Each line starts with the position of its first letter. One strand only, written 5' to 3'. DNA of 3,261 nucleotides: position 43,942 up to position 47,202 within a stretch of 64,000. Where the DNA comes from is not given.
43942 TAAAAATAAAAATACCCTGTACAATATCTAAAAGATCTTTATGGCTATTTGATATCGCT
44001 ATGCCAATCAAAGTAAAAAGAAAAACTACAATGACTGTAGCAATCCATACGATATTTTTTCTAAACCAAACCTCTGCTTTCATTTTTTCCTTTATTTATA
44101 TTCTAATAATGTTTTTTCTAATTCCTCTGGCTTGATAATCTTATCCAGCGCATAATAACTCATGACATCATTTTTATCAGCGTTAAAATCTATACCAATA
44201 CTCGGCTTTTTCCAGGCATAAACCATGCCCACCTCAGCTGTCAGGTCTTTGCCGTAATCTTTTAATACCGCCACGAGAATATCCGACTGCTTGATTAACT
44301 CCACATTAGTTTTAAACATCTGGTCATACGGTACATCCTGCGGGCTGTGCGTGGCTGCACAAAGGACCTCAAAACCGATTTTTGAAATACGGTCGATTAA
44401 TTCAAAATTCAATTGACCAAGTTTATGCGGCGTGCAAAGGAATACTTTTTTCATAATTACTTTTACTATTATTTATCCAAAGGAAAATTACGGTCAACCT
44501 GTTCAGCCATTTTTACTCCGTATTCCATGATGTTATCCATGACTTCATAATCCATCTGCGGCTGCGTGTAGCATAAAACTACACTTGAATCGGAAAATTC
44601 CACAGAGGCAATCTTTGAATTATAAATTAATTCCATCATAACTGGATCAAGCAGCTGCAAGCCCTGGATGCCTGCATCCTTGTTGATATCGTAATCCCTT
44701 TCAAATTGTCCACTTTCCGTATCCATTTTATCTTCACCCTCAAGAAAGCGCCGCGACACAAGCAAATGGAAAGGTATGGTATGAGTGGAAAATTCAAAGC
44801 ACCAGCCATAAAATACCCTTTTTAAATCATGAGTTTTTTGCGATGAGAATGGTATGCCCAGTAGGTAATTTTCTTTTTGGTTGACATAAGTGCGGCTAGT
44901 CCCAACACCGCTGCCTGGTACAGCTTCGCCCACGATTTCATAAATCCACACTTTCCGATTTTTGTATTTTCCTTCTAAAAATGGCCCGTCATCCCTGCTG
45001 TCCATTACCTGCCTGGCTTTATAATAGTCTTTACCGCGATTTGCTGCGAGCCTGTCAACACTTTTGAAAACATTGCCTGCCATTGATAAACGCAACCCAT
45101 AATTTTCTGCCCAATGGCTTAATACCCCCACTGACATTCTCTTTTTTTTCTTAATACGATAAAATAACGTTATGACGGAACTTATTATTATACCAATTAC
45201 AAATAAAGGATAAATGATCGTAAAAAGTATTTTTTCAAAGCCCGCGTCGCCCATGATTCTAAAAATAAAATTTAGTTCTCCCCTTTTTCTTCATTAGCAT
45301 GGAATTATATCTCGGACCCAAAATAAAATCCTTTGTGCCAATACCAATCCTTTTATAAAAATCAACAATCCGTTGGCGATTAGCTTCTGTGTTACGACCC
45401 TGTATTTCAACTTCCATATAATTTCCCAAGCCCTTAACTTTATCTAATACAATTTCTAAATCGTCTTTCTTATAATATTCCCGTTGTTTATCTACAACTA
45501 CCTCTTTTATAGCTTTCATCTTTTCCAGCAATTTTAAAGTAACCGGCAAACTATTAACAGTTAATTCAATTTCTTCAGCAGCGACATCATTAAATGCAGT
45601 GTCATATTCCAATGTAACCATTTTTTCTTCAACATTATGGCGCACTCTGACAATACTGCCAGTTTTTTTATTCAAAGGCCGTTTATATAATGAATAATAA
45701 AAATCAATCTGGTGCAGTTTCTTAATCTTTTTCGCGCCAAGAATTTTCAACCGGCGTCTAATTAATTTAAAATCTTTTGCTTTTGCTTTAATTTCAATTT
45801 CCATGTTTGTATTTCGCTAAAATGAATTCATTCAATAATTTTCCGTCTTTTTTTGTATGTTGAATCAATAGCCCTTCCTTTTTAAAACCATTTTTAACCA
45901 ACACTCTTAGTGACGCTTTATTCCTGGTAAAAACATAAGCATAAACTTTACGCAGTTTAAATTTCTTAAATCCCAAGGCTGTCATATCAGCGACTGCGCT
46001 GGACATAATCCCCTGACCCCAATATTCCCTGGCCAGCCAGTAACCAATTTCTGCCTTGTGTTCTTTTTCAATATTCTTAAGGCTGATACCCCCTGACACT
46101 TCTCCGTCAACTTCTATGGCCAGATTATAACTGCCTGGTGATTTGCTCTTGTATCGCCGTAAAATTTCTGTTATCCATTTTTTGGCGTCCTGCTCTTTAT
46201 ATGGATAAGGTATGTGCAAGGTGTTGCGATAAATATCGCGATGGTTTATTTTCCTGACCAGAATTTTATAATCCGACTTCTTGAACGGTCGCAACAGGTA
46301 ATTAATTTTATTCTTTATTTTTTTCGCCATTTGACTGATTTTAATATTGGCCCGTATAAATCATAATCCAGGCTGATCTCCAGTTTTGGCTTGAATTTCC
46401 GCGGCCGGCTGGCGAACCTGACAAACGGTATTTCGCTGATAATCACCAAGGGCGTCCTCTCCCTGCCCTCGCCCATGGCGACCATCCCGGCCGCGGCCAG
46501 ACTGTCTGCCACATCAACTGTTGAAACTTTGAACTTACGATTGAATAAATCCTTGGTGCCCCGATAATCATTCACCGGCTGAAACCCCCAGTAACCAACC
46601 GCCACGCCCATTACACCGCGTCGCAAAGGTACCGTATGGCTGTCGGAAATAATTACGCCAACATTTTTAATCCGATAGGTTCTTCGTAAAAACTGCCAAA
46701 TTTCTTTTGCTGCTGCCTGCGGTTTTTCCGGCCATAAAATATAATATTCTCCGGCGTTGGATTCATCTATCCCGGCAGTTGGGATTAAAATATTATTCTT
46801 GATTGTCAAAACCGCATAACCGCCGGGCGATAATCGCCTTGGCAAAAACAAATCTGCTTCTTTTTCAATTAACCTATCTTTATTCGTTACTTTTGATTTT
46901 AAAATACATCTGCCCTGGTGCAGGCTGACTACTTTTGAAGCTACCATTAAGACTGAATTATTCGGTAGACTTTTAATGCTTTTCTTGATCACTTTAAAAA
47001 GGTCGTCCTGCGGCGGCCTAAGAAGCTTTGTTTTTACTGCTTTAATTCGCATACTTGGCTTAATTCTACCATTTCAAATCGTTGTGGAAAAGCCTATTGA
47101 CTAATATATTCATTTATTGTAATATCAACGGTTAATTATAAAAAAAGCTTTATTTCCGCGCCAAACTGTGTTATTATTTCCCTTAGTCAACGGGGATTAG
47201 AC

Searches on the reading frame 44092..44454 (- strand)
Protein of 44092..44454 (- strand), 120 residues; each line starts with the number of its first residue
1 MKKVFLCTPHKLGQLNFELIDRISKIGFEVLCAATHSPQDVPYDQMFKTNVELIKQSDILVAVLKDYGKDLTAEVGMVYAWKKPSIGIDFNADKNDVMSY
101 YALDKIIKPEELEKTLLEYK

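Call 96: search_protein_families(library=pfam, proteins=[window:44092-44454:-], max_evalue=0.01)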
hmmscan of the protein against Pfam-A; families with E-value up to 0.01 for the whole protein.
window:44092-44454:- (120 aa): 1 family
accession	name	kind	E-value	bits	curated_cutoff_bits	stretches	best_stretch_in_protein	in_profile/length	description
PF05014.21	Nuc_deoxyrib_tr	-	6.4e-06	26.7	28.8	1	37-94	43-102/117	Nucleoside 2-deoxyribosyltransferase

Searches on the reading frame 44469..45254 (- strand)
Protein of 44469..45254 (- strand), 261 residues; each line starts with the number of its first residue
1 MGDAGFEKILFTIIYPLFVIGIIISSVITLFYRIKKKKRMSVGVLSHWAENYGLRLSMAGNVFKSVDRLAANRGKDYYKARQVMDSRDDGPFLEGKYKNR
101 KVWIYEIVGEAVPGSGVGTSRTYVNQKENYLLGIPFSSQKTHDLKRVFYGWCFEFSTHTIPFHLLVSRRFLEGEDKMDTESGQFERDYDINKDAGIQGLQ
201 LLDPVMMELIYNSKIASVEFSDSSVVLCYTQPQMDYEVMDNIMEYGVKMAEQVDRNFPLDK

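Call 96: search_protein_families(library=pfam, proteins=[window:44469-45254:-], max_evalue=0.01)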
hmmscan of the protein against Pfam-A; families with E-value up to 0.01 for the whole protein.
window:44469-45254:- (261 aa): 1 family
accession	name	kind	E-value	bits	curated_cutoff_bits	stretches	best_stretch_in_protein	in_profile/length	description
PF11335.13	DUF3137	-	0.0015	18.8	26.1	1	147-228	2-98/139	Protein of unknown function (DUF3137)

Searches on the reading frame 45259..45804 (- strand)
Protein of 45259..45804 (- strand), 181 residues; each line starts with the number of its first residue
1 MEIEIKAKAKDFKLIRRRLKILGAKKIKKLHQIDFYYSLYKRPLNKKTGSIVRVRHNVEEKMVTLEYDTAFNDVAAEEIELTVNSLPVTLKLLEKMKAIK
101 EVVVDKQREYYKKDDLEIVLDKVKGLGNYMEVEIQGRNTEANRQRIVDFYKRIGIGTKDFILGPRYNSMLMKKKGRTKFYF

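Call 96: search_protein_families(library=pfam, proteins=[window:45259-45804:-], max_evalue=0.01)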
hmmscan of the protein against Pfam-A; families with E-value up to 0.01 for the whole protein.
window:45259-45804:- (181 aa): 1 family
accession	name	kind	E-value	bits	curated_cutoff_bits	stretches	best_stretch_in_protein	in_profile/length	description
PF01928.26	CYTH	-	3.3e-15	56.8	23.2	1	2-160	3-174/179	CYTH domain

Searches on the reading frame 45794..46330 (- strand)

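Call 9: search_protein_families(library=pfam, proteins=[window:45794-46330:-])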
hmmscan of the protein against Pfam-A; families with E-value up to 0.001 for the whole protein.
window:45794-46330:- (178 aa): 3 families
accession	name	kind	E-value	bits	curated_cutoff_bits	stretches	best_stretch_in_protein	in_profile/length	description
PF13302.13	Acetyltransf_3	-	3.5e-28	99.5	25.4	1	12-150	3-138/138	Acetyltransferase (GNAT) domain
PF00583.31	Acetyltransf_1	-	8.8e-13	49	20.7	1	41-149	11-116/116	Acetyltransferase (GNAT) family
PF13420.13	Acetyltransf_4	-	1.5e-08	35.3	24.3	1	26-165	13-150/155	Acetyltransferase (GNAT) domain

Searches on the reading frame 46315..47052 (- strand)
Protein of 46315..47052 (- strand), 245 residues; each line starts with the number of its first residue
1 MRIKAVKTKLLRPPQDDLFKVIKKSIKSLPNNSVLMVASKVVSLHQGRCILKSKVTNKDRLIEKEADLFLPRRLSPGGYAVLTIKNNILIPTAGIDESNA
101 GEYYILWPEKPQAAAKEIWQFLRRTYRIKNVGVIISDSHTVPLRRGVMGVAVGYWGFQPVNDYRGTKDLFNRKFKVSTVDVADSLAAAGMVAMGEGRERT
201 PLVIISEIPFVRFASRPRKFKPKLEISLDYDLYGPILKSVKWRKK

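Call 9: search_protein_families(library=pfam, proteins=[window:46315-47052:-])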
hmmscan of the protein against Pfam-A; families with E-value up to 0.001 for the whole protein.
window:46315-47052:- (245 aa): 1 family
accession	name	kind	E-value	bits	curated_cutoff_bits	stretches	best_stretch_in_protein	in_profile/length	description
PF01996.21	F420_ligase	-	2.4e-35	122.5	25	1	8-206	4-217/218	F420-0:Gamma-glutamyl ligase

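Call 10: list_cluster_members(proteins=[window:46315-47052:-, window:50310-51848:-, window:61087-62709:-])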
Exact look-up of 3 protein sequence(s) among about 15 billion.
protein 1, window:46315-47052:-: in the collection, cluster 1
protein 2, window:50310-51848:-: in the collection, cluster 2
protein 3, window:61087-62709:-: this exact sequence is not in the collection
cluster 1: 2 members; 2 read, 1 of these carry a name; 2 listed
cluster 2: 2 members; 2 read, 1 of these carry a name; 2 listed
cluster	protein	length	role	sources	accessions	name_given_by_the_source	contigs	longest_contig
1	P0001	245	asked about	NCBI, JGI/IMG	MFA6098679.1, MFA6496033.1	MAG: coenzyme F420-0:L-glutamate ligase [Patescibacteria group bacterium] | F420-0:gamma-glutamyl ligase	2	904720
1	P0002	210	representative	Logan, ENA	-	-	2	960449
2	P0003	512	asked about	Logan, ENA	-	-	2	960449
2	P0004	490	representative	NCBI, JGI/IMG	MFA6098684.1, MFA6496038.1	MAG: adenylosuccinate synthetase [Patescibacteria group bacterium] | adenylosuccinate synthase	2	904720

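Call 14: find_related_loci(query=window:46315-47052:-, collection=genome_contigs, flank=10000)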
Query window:46315-47052:- (245 aa) in genome_contigs; peptide patterns used: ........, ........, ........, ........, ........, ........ (x = any residue, [..] = any of these).
166 stretches matched a pattern; 5 encode a relative of the query (tblastn E <= 1e-3); 5 distinct loci.
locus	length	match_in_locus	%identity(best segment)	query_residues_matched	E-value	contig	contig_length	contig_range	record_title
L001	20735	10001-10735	54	1-244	4e-87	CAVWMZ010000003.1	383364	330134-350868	MAG: Candidatus Staskawiczbacteria bacterium isolate MFD01223.bin.2.87 genome assembly, contig: contig_24919, whole geno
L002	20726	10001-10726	46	1-243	3e-72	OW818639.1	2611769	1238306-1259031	metagenome genome assembly, chromosome: 1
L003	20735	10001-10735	45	1-245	7e-68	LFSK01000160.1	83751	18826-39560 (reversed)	MAG: Clostridiaceae bacterium DTU059 scaffold10162, whole genome shotgun sequence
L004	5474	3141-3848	40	1-238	2e-61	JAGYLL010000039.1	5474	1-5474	MAG: Candidatus Moraniibacteriota bacterium isolate M50B92 39, whole genome shotgun sequence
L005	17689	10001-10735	44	1-245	3e-66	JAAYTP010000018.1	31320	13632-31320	MAG: Clostridiaceae bacterium isolate AS24abBPME_51 6198_AS24, whole genome shotgun sequence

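Call 16: find_encoding_contigs(protein=window:46315-47052:-, flank=10000, max_places=6)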
Protein window:46315-47052:- (245 aa): no gene with exactly this product is on record in the collection.

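Call 17: find_homologous_proteins(query=window:46315-47052:-, max_evalue=1e-30)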
Query window:46315-47052:- (245 aa): 800 proteins with E <= 1e-30 among 1203 candidates; the best 120 are listed.
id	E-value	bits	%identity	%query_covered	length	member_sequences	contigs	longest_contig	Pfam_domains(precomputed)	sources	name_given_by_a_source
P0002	4.6e-135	467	100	86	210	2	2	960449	PF01996.22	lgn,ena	-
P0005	4.2e-113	395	73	99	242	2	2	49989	PF01996.22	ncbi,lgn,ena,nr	ncbi:coenzyme F420-0:L-glutamate ligase [Patescibacteria group bacterium]|nr:coenzyme F420-0:L-gluta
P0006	1.1e-108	380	70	100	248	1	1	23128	PF01996.22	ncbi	-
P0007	6.2e-105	368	65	100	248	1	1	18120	PF01996.22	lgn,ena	-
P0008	4.9e-104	365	65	100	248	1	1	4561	PF01996.22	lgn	-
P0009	1.8e-103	363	64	100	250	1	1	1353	PF01996.22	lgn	-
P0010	4.4e-103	362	63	99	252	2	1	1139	PF01996.22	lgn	-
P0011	9.7e-103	361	64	100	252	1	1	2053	PF01996.22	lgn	-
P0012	1.8e-102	360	67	100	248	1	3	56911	PF01996.22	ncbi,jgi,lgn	-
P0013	7.4e-102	358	64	100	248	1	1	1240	PF01996.22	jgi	jgi:dihydrofolate synthase / folylpolyglutamate synthase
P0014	7.6e-102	358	63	100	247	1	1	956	PF01996.22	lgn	-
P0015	1.3e-100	354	64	100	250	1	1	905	PF01996.22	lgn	-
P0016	2.2e-100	353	65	100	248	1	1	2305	PF01996.22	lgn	-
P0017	2.4e-100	353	63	100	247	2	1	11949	PF01996.22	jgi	-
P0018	2.5e-100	353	62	100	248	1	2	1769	PF01996.22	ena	-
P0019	8.5e-100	351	61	100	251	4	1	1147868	PF01996.22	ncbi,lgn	ncbi:MAG: coenzyme F420-0:L-glutamate ligase [Patescibacteria group bacterium]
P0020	9.3e-100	351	60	100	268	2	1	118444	PF01996.22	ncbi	-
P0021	1.2e-99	351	61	100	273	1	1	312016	PF01996.22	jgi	-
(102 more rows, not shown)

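Call 18: find_encoding_contigs(protein=P0005, flank=10000, max_places=2)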
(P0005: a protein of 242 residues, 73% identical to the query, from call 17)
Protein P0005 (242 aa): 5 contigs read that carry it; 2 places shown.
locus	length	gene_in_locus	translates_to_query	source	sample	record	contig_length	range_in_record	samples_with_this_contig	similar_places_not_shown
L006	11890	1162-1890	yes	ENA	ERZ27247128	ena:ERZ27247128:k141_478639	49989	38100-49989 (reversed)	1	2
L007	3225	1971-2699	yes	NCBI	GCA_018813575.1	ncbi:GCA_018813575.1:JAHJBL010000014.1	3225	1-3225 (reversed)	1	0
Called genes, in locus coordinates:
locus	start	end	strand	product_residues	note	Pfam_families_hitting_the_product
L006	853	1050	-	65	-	-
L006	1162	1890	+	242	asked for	PF01996:F420_ligase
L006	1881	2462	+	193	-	PF01928:CYTH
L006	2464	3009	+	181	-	PF01928:CYTH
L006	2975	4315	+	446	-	PF05496:RuvB_N, PF00004:AAA, PF07728:AAA_5 (faint), PF16193:AAA_assoc_2, PF12002:MgsA_C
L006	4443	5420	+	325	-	-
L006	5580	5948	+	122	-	PF06210:DUF1003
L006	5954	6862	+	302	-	PF01636:APH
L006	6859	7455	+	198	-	PF01797:Y1_Tnp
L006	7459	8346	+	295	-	PF00892:EamA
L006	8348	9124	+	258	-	PF01738:DLH (faint), PF12146:Hydrolase_4, PF12740:PETase (faint), PF00561:Abhydrolase_1, PF00326:Peptidase_S9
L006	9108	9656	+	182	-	PF28549:NDPSase_N, PF00293:NUDIX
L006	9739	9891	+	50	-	-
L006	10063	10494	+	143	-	PF00293:NUDIX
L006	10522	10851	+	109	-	-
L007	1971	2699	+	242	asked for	PF01996:F420_ligase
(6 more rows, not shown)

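Call 19: find_encoding_contigs(protein=P0006, flank=10000, max_places=2)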
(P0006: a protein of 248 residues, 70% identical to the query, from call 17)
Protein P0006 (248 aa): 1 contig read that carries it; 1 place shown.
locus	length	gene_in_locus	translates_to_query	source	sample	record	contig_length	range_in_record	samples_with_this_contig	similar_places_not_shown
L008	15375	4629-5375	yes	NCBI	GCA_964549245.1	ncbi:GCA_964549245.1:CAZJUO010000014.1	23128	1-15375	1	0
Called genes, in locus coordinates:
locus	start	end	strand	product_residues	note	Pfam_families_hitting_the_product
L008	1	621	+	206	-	?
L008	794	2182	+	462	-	PF00709:Adenylsucc_synt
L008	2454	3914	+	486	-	PF00206:Lyase_1, PF08328:ASL_C (weak)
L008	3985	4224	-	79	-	-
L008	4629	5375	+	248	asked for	PF01996:F420_ligase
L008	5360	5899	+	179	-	PF13302:Acetyltransf_3, PF13420:Acetyltransf_4, PF00583:Acetyltransf_1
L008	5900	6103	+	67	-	-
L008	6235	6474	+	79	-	-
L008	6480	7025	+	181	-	PF01928:CYTH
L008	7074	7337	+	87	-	-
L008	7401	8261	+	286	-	-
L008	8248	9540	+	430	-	PF05496:RuvB_N, PF00004:AAA, PF07728:AAA_5 (weak), PF16193:AAA_assoc_2, PF12002:MgsA_C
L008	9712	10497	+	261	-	PF00892:EamA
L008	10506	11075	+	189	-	PF13483:Lactamase_B_3 (weak), PF23023:Anti-Pycsar_Apyc1 (weak), PF00753:Lactamase_B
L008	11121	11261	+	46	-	-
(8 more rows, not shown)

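Call 20: find_encoding_contigs(protein=P0012, flank=10000, max_places=2)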
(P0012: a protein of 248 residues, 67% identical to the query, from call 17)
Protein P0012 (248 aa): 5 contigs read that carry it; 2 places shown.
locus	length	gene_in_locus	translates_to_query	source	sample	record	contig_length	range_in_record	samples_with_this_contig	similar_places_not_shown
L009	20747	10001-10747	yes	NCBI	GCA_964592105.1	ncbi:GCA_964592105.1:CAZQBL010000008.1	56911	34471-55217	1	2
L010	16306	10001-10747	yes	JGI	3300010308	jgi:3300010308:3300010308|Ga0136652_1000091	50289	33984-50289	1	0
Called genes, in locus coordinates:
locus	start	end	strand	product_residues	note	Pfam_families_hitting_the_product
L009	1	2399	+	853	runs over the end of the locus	PF26449:DUF8128, PF01935:DUF87 (weak), PF02534:T4SS-DNA_transf, PF10412:TrwB_AAD_bind, PF12696:TraG-D_C (weak)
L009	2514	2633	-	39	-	-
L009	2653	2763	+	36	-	-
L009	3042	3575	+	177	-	-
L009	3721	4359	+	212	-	-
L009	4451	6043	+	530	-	PF05496:RuvB_N (weak), PF13177:DNA_pol3_delta2, PF13401:AAA_22 (weak), PF00004:AAA, PF07728:AAA_5 (weak), PF22608:DNAX_ATPase_lid (weak), PF12169:DNA_pol3_gamma3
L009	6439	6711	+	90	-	-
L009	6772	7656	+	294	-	PF00781:DAGK_cat, PF19279:YegS_C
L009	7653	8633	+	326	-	PF00149:Metallophos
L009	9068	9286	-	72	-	-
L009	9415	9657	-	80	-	-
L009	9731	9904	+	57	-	-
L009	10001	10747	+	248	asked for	PF01996:F420_ligase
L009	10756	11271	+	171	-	PF13302:Acetyltransf_3, PF13420:Acetyltransf_4, PF00583:Acetyltransf_1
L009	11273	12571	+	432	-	PF05496:RuvB_N, PF00004:AAA, PF07728:AAA_5, PF13173:AAA_14 (faint), PF16193:AAA_assoc_2, PF12002:MgsA_C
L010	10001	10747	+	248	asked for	PF01996:F420_ligase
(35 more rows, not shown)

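Call 26: find_related_loci(query=A1, collection=metagenome_contigs, flank=10000)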
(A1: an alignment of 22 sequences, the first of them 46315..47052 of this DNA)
Query A1 (245 aa) in metagenome_contigs; peptide patterns used: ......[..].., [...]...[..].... (x = any residue, [..] = any of these).
412 stretches matched a pattern; 362 encode a relative of the query (tblastn E <= 1e-3); the best 80 are kept; 80 distinct loci.
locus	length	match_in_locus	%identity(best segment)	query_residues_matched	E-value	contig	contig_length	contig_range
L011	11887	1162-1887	73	1-243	1e-119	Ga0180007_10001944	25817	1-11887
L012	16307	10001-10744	67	1-245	2e-109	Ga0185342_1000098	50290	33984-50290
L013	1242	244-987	62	1-245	6e-111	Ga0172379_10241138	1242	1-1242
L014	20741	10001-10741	60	1-244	2e-101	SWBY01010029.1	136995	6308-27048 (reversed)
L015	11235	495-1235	59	1-244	4e-101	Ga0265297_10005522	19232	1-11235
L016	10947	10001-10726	60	1-245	4e-100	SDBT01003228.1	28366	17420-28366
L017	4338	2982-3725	60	1-245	4e-99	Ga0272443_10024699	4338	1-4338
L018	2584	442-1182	55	1-244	3e-97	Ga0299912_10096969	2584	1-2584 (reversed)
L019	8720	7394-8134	54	1-244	1e-91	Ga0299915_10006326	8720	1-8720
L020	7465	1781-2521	54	1-244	1e-91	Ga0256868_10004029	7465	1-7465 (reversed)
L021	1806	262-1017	52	1-244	7e-95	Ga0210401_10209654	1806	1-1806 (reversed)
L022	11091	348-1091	60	1-245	3e-89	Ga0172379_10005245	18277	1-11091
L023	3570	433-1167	51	1-242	3e-89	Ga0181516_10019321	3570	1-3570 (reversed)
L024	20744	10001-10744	59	1-245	1e-87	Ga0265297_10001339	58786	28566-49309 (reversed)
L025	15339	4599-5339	52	1-244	1e-87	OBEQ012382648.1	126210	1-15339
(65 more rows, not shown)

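Call 75: find_encoding_contigs(protein=P0007, flank=10000, max_places=2)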
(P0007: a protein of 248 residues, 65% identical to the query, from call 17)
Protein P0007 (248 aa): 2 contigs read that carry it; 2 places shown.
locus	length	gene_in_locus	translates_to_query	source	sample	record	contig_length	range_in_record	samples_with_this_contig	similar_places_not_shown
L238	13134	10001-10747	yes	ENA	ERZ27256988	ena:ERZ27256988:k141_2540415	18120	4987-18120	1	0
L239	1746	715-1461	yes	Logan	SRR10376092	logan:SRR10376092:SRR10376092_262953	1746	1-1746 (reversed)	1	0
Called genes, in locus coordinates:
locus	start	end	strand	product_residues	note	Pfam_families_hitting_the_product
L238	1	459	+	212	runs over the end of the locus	-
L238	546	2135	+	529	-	PF05496:RuvB_N (weak), PF13177:DNA_pol3_delta2, PF13245:AAA_19 (faint), PF13401:AAA_22 (weak), PF00004:AAA, PF07728:AAA_5 (faint), PF22608:DNAX_ATPase_lid (weak), PF12169:DNA_pol3_gamma3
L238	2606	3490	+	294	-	PF00781:DAGK_cat, PF19279:YegS_C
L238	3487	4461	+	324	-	PF00149:Metallophos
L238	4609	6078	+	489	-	PF00478:IMPDH, PF00571:CBS, PF00977:His_biosynth (faint), PF01070:FMN_dh, PF03060:NMO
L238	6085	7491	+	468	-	PF00709:Adenylsucc_synt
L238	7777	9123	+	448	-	PF00206:Lyase_1, PF10397:ADSL_C (weak)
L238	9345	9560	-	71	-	-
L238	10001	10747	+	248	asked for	PF01996:F420_ligase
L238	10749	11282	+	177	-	PF13302:Acetyltransf_3, PF13420:Acetyltransf_4, PF00583:Acetyltransf_1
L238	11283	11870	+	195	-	PF01928:CYTH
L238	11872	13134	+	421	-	?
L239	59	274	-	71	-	-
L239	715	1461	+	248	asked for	PF01996:F420_ligase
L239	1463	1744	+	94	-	?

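Call 76: find_encoding_contigs(protein=P0019, flank=10000, max_places=2)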
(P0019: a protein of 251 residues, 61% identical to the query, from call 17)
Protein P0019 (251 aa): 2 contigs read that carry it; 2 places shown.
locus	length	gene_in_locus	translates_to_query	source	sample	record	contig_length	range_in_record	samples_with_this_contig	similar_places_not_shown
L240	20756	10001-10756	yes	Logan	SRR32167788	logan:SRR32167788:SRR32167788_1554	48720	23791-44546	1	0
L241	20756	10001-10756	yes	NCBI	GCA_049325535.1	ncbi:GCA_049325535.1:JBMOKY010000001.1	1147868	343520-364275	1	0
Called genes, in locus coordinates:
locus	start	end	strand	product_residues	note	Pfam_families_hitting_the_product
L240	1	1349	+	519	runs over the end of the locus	PF05496:RuvB_N (faint), PF13177:DNA_pol3_delta2, PF13401:AAA_22 (weak), PF13604:AAA_30 (weak), PF00004:AAA, PF07728:AAA_5 (faint), PF22608:DNAX_ATPase_lid, PF12169:DNA_pol3_gamma3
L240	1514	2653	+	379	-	PF00478:IMPDH, PF03060:NMO (weak), PF01070:FMN_dh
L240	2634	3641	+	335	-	PF00962:A_deaminase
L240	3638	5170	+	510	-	PF00117:GATase, PF07722:Peptidase_C26, PF02540:NAD_synthase (faint), PF01507:PAPS_reduct (weak), PF03054:tRNA_Me_trans (faint), PF00958:GMP_synt_C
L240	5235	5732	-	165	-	-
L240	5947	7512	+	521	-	PF00709:Adenylsucc_synt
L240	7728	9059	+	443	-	PF00206:Lyase_1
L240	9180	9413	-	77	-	-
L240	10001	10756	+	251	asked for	PF01996:F420_ligase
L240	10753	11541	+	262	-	-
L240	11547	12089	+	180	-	PF01928:CYTH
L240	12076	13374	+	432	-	PF05496:RuvB_N, PF00158:Sigma54_activat (faint), PF00004:AAA, PF07728:AAA_5 (faint), PF16193:AAA_assoc_2, PF12002:MgsA_C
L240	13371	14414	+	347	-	-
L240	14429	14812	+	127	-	PF06210:DUF1003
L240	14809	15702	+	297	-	PF00892:EamA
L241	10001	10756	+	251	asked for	PF01996:F420_ligase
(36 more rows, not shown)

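Call 77: find_encoding_contigs(protein=P0020, flank=10000, max_places=2)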
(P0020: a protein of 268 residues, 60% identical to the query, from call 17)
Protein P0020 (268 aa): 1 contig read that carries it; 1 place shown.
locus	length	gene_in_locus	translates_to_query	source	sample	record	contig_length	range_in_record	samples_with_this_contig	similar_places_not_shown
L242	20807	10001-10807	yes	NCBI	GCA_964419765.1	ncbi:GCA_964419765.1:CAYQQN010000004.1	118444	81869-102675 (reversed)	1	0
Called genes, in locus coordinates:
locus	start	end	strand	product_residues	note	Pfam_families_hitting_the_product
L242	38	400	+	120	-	-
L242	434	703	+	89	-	-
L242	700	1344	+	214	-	PF00849:PseudoU_synth_2 (weak), PF01509:TruB_N, PF16198:TruB_C_2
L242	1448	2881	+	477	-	PF00709:Adenylsucc_synt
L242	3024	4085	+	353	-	PF00478:IMPDH, PF03060:NMO (weak), PF01070:FMN_dh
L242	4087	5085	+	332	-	PF00962:A_deaminase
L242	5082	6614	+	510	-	PF00117:GATase, PF07722:Peptidase_C26 (weak), PF02540:NAD_synthase (weak), PF01507:PAPS_reduct (weak), PF03054:tRNA_Me_trans (weak), PF00958:GMP_synt_C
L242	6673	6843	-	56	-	PF23455:DUF7129 (weak)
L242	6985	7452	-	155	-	-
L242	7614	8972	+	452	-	PF00206:Lyase_1, PF10397:ADSL_C (weak)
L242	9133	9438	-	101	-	-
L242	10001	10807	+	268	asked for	PF01996:F420_ligase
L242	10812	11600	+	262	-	-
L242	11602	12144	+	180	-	PF01928:CYTH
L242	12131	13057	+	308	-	-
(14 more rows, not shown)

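Call 78: find_encoding_contigs(protein=P0021, flank=10000, max_places=2)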
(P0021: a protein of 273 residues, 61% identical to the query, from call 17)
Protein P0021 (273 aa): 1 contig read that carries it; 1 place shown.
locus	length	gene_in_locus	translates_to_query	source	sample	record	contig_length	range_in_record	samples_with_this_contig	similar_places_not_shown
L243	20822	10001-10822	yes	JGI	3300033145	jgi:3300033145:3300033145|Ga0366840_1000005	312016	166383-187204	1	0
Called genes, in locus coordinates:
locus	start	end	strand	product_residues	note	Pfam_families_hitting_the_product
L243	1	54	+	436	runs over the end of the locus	PF13589:HATPase_c_3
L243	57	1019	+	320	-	PF20553:Methyltransf_35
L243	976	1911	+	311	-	PF01555:N6_N4_Mtase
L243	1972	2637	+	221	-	PF00849:PseudoU_synth_2 (weak), PF01509:TruB_N, PF16198:TruB_C_2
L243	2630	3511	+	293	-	PF00781:DAGK_cat, PF19279:YegS_C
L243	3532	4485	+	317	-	PF00149:Metallophos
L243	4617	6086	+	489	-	PF00478:IMPDH, PF00571:CBS, PF00977:His_biosynth (faint), PF01070:FMN_dh, PF03060:NMO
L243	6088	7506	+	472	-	PF00709:Adenylsucc_synt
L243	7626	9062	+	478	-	PF00206:Lyase_1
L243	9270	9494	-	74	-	-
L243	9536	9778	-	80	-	-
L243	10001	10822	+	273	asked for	PF01996:F420_ligase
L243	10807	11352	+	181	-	PF01928:CYTH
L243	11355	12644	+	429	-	PF05496:RuvB_N, PF00004:AAA, PF07728:AAA_5 (weak), PF16193:AAA_assoc_2, PF12002:MgsA_C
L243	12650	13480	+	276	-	-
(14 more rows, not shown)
